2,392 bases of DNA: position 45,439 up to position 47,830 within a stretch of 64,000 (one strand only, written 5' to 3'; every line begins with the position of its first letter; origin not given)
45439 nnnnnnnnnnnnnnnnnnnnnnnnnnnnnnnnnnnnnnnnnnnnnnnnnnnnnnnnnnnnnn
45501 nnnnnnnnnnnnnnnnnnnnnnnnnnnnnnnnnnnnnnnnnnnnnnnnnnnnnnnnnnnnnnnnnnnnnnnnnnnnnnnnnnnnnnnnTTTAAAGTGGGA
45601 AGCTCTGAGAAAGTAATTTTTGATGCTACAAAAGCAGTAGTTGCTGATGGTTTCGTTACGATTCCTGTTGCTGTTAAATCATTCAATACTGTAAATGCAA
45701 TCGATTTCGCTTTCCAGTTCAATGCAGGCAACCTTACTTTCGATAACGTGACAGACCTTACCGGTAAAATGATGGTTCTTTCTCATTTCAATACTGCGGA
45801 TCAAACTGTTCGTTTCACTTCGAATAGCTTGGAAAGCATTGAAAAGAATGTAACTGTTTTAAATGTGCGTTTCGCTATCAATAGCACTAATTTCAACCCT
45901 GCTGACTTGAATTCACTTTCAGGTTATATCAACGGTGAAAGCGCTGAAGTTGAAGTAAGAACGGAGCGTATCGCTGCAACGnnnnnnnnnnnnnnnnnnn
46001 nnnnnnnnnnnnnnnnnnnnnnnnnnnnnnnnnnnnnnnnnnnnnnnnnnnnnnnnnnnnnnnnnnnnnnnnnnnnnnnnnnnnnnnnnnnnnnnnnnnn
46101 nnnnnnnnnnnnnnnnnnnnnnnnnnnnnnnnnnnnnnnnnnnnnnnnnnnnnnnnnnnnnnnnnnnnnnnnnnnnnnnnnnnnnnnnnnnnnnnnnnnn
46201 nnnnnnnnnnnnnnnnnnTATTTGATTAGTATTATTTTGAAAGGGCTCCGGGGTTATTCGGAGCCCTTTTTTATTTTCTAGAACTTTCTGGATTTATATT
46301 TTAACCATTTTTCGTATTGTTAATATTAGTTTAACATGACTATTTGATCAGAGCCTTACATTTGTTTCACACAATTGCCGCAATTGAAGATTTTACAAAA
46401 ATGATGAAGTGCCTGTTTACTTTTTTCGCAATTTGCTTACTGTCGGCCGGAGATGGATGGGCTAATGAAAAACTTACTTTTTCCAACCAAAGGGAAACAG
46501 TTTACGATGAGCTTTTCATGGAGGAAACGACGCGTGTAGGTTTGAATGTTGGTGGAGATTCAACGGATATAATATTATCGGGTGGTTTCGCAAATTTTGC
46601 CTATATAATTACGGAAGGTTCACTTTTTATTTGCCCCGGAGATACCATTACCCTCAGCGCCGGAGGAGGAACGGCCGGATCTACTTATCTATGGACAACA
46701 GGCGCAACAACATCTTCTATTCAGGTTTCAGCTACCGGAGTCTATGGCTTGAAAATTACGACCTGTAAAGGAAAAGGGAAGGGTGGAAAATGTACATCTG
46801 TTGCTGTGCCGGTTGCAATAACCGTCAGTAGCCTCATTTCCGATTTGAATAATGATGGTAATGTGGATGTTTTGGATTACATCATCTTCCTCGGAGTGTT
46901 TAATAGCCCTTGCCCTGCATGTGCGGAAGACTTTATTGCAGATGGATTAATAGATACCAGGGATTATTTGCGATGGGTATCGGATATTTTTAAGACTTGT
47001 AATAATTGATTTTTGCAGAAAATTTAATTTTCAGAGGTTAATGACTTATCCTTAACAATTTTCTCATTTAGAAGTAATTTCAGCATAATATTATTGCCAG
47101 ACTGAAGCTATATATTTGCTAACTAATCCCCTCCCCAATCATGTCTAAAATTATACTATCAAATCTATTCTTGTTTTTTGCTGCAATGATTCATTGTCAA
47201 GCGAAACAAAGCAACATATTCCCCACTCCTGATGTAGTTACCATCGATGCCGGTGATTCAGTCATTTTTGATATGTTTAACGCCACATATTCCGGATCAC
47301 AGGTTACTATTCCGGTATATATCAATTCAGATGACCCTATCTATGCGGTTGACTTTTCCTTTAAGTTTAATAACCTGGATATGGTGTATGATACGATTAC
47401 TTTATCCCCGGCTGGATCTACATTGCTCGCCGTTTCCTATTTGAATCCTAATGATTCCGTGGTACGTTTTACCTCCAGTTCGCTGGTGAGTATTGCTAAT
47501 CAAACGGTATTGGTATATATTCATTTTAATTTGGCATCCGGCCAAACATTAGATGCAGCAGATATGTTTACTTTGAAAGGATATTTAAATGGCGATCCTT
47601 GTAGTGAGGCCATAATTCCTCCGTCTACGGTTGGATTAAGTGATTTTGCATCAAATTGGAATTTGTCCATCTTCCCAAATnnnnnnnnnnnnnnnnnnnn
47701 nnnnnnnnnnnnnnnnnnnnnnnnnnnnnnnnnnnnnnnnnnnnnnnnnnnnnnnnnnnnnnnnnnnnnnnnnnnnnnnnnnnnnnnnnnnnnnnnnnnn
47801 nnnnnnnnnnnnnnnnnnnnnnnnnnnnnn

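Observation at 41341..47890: Cohesin-like and dockerin-like modules on T9SS-anchored proteins: possible cohesin-dockerin surface assembly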

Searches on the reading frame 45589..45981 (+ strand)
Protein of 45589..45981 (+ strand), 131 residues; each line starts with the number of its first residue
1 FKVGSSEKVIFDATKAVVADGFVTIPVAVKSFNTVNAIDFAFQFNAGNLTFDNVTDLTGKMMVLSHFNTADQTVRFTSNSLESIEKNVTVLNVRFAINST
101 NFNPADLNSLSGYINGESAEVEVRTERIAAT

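Call 43: search_solved_structures(query=A5, max_evalue=10, show_alignments=2)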
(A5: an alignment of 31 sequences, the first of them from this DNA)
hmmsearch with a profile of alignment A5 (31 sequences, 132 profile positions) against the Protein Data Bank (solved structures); distinct sequences matched with E-value up to 10: 7.
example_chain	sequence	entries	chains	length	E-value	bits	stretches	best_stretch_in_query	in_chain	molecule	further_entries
2xdh_A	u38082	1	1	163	0.045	16.9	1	19-113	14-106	COHESIN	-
2w1n_A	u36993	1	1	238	0.2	14.8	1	7-107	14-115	O-GLCNACASE NAGJ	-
2qzw_A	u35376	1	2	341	0.21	14.8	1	18-87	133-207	Candidapepsin-1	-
2jh2_A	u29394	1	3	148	0.25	14.5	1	8-108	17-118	O-GLCNACASE NAGJ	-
2ozn_A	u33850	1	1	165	0.33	14.1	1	8-108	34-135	O-GlcNAcase nagJ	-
2o4e_A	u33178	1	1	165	0.35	14.1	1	8-108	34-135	O-GlcNAcase nagJ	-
2wnr_B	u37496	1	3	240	1.4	12.1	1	6-30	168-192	PROBABLE EXOSOME COMPLEX EXONUCLEASE 1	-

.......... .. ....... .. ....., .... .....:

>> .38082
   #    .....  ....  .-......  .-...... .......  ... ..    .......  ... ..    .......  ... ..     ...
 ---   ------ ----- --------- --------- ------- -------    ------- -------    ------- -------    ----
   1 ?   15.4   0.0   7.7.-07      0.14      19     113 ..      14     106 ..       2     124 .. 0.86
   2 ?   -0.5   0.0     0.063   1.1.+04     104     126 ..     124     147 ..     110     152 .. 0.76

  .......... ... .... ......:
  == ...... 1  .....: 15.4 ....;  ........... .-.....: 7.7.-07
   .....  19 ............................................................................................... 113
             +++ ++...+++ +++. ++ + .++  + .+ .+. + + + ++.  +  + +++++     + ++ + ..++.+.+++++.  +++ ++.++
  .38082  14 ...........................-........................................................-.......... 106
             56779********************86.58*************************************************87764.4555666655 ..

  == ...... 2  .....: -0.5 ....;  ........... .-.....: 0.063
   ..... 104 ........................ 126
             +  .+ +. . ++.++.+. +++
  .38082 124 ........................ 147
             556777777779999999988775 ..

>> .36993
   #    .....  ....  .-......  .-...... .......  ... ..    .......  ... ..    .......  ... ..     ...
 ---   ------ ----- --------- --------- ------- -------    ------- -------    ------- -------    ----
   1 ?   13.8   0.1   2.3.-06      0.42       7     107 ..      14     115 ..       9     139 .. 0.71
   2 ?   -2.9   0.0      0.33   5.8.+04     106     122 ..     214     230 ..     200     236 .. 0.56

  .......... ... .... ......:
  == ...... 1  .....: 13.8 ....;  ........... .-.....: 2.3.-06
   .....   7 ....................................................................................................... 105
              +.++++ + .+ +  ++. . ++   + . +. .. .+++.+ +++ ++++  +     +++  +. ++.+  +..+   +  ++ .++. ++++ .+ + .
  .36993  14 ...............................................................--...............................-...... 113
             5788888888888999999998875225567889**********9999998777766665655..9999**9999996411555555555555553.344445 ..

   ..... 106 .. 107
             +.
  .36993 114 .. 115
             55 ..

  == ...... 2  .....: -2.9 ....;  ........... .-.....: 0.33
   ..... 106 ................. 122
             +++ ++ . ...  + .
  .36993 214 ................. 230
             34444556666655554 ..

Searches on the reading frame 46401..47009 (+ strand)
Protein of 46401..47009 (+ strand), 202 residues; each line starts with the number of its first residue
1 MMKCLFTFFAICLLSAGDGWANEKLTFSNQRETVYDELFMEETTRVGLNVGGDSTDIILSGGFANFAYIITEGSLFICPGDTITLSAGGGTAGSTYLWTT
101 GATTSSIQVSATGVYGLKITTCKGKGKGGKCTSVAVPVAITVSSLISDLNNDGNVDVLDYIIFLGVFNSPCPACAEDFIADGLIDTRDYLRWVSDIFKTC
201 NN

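Call 3: search_protein_families(library=pfam, proteins=[window:46401-47009:+], max_evalue=1)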
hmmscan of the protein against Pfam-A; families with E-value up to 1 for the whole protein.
window:46401-47009:+ (202 aa): 4 families
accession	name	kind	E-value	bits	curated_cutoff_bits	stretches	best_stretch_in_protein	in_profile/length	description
PF23148.1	Gp77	-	0.064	14.2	27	0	80-106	47-73/84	Podophage GP4 fiber-tail adaptor protein gp77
PF08329.16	ChitinaseA_N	-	0.087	12.9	21.2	1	102-143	72-112/133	Chitinase A, N-terminal domain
PF19081.6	Ig_7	-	0.29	11.9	27.3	1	76-111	11-46/84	Ig-like domain CHU_C associated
PF00404.24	Dockerin_1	-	0.44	11.2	22.9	0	147-163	2-18/57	Dockerin type I domain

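Call 4: search_protein_families(library=ncbifam, proteins=[window:46401-47009:+], max_evalue=1)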
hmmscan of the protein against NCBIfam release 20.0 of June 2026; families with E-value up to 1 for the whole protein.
window:46401-47009:+ (202 aa): 1 family
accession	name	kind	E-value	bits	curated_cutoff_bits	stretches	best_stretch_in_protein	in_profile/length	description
NF041540.1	dockerin_GC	domain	0.00031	21.1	29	1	149-197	12-64/67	GC-type dockerin domain-anchored protein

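Call 10: find_encoding_contigs(protein=window:46401-47009:+, flank=10000, max_places=6)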
Protein window:46401-47009:+ (202 aa): no gene with exactly this product is on record in the collection.

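Call 32: find_homologous_proteins(query=window:46401-47009:+, max_evalue=0.001)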
Query window:46401-47009:+ (202 aa): 16 proteins with E <= 0.001 among 164 candidates.
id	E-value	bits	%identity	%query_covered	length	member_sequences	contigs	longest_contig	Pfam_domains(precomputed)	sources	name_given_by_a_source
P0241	6.9e-128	442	99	100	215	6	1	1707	-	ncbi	-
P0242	2.2e-96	339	78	100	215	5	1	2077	-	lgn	-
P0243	6.2e-94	331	76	98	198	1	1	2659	-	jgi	-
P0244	1.6e-67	245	59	100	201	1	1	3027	-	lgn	-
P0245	4.0e-48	182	63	69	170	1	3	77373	-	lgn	-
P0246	1.8e-39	154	61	67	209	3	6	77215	-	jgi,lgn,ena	-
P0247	4.0e-38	149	55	61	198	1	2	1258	-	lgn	-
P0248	6.3e-38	149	55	66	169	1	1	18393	-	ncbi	-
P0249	1.7e-36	144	44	100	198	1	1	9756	-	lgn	-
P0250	2.9e-36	143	46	100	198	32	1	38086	-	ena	-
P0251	3.6e-36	143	44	91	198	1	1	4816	-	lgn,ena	-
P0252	5.6e-36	142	46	94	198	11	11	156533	-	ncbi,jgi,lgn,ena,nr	ncbi:MAG: hypothetical protein KA521_11550 [Crocinitomicaceae bacterium]|jgi:hypothetical protein|nr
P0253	1.6e-35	141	54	64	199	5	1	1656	-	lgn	-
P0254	5.5e-32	129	50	61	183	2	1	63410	-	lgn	-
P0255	5.4e-21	93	45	57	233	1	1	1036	-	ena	-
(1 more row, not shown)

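Call 54: search_protein_families(library=ncbifam, alignment_id=A3, max_evalue=0.01)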
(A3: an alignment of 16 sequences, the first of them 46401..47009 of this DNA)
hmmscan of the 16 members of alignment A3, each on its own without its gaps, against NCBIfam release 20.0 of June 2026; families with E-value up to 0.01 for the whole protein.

A. member 1, window:46401-47009:+ (202 aa): 1 family
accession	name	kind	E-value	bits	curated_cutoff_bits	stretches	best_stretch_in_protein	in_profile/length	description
NF041540.1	dockerin_GC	domain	0.00031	21.1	29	1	149-197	12-64/67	GC-type dockerin domain-anchored protein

B. families by the number of members that match (of 16 scanned): 1 family
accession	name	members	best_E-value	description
NF041540.1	dockerin_GC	11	0.00012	GC-type dockerin domain-anchored protein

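Call 55: find_encoding_contigs(protein=P0252, flank=8000, max_places=2)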
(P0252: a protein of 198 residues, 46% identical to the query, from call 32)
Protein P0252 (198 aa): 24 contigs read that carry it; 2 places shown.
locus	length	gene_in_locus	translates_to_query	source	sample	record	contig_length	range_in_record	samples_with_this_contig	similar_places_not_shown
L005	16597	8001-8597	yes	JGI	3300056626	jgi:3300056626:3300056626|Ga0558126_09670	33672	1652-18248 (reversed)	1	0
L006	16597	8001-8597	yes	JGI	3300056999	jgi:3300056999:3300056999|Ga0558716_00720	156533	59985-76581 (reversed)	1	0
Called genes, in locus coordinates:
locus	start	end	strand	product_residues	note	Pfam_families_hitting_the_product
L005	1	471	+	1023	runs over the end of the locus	PF13620:CarboxypepD_reg, PF13715:CarbopepD_reg_2, PF25020:TTR_TEN1-4 (faint), PF07715:Plug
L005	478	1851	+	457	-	PF18962:Por_Secre_tail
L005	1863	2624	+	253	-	PF09603:Fib_succ_major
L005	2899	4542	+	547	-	PF28492:Beta_helix_4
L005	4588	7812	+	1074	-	PF17957:Big_7, PF18962:Por_Secre_tail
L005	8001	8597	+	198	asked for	-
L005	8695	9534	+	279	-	PF18962:Por_Secre_tail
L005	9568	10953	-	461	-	PF00232:Glyco_hydro_1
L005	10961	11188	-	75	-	-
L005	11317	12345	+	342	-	PF00963:Cohesin (weak), PF18962:Por_Secre_tail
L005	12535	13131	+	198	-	-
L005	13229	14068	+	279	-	PF18962:Por_Secre_tail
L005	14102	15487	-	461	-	PF00232:Glyco_hydro_1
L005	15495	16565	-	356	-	PF13528:Glyco_trans_1_3, PF04101:Glyco_tran_28_C (weak)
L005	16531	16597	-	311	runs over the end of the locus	PF00149:Metallophos, PF12850:Metallophos_2 (weak)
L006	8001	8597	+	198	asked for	-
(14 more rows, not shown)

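Call 56: find_encoding_contigs(protein=P0246, flank=8000, max_places=2)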
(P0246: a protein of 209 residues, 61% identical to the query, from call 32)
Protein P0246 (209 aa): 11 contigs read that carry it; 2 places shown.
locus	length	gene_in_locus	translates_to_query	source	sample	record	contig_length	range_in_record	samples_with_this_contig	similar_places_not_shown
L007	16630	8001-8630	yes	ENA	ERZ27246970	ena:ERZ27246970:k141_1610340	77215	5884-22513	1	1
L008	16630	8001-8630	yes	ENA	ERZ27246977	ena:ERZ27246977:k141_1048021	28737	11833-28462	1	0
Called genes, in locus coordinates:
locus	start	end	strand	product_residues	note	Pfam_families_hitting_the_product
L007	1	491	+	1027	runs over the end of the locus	PF13620:CarboxypepD_reg, PF13715:CarbopepD_reg_2, PF07715:Plug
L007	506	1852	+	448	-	PF18962:Por_Secre_tail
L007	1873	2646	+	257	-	PF09603:Fib_succ_major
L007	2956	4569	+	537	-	PF28492:Beta_helix_4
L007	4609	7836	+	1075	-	PF17957:Big_7, PF18962:Por_Secre_tail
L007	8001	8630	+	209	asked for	-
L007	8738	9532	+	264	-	PF18962:Por_Secre_tail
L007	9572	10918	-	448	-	PF00232:Glyco_hydro_1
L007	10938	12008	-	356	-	PF13528:Glyco_trans_1_3, PF04101:Glyco_tran_28_C (weak)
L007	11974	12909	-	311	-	PF00149:Metallophos, PF12850:Metallophos_2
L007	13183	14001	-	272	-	PF00459:Inositol_P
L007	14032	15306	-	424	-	PF00009:GTP_EFTU, PF01926:MMR_HSR1 (faint), PF03144:GTP_EFTU_D2 (weak), PF22594:GTP-eEF1A_C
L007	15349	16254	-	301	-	PF01507:PAPS_reduct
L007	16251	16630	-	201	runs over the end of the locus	PF01583:APS_kinase, PF13671:AAA_33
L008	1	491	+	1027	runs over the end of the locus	PF13620:CarboxypepD_reg, PF13715:CarbopepD_reg_2, PF07715:Plug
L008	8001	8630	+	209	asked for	-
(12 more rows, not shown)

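Call 57: find_encoding_contigs(protein=P0254, flank=8000, max_places=2)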
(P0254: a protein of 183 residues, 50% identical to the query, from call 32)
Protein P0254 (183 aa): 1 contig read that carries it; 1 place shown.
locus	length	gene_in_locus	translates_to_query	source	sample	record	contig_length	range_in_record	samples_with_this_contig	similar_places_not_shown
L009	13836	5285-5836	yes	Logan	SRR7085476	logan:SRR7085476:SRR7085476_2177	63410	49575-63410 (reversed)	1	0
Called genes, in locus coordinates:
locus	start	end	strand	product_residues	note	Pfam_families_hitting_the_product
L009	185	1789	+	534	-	PF28492:Beta_helix_4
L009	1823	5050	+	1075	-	PF17957:Big_7, PF18962:Por_Secre_tail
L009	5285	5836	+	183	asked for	-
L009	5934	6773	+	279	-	PF18962:Por_Secre_tail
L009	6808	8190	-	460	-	PF00232:Glyco_hydro_1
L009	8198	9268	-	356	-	PF13528:Glyco_trans_1_3, PF04101:Glyco_tran_28_C (weak)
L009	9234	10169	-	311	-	PF00149:Metallophos, PF12850:Metallophos_2 (weak)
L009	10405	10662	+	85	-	PF18962:Por_Secre_tail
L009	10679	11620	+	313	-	PF18962:Por_Secre_tail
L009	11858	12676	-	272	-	PF00459:Inositol_P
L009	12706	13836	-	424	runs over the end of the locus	PF00009:GTP_EFTU, PF01926:MMR_HSR1 (faint), PF03144:GTP_EFTU_D2 (weak), PF22594:GTP-eEF1A_C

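Call 85: search_protein_families(library=pfam, proteins=[L007:8001-8630:+], max_evalue=1)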
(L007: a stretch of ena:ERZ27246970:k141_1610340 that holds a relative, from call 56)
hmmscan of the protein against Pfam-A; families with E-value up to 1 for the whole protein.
L007:8001-8630:+ (209 aa): 3 families
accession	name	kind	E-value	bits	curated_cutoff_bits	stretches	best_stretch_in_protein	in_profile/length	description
PF03785.20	Peptidase_C25_C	-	0.027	14.8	25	1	91-131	23-66/79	Peptidase family C25, C terminal ig-like domain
PF00801.26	PKD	-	0.062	13.7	23.5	1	83-146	3-78/80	PKD domain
PF24441.1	DUF7560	-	0.11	12.6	27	1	177-190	6-19/44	Family of unknown function (DUF7560)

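Call 86: search_protein_families(library=ncbifam, proteins=[L007:8001-8630:+], max_evalue=1)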
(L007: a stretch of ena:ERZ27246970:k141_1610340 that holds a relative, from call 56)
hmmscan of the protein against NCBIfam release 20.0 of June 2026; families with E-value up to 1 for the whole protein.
L007:8001-8630:+ (209 aa): 1 family
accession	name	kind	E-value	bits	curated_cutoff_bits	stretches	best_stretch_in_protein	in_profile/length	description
NF041540.1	dockerin_GC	domain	0.25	11.8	29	0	158-208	6-67/67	GC-type dockerin domain-anchored protein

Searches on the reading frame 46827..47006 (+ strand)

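Call 26: search_protein_families(library=pfam, proteins=[window:46827-47006:+], max_evalue=10)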
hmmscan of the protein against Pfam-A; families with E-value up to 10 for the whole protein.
seq(60 aa): 1 family
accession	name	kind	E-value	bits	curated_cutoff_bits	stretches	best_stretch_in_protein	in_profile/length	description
PF00404.24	Dockerin_1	-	0.018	15.6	22.9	1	5-47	2-49/57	Dockerin type I domain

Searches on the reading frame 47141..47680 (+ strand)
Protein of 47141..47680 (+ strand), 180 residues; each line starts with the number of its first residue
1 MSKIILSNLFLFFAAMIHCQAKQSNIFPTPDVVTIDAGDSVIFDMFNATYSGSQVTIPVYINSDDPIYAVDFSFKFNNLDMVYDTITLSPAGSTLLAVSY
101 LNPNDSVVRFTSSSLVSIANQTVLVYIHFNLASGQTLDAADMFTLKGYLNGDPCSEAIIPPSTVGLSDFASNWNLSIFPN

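Call 46: search_protein_representatives(protein=window:47141-47680:+)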
Query: 180 residues. Proteins with E-value up to 0.001 (for the whole library): 369; up to 1e-10: 224; up to 1e-30: 7. The best 150 are listed.
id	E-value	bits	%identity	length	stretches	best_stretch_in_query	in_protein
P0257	7.1e-59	214.7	58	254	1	18-180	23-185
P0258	3.3e-45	170.3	52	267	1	28-180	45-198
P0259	1.8e-43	164.6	57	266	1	31-180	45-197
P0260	3.5e-43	163.7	53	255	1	31-180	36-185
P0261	1.5e-38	148.7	49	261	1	33-180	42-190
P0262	7.8e-36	139.8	47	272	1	33-180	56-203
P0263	4.4e-32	127.6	52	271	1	31-180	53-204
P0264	5.5e-27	111.0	44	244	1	29-180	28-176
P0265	1.1e-26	110.0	42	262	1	12-179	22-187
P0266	1.2e-26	109.9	42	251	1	31-180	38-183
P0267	1.6e-26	109.5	41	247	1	5-172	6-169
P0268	3.5e-26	108.4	43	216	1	30-180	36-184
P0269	7.6e-26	107.3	41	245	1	1-180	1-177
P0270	7.7e-26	107.3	40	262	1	14-180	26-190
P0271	8.3e-26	107.1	50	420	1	27-163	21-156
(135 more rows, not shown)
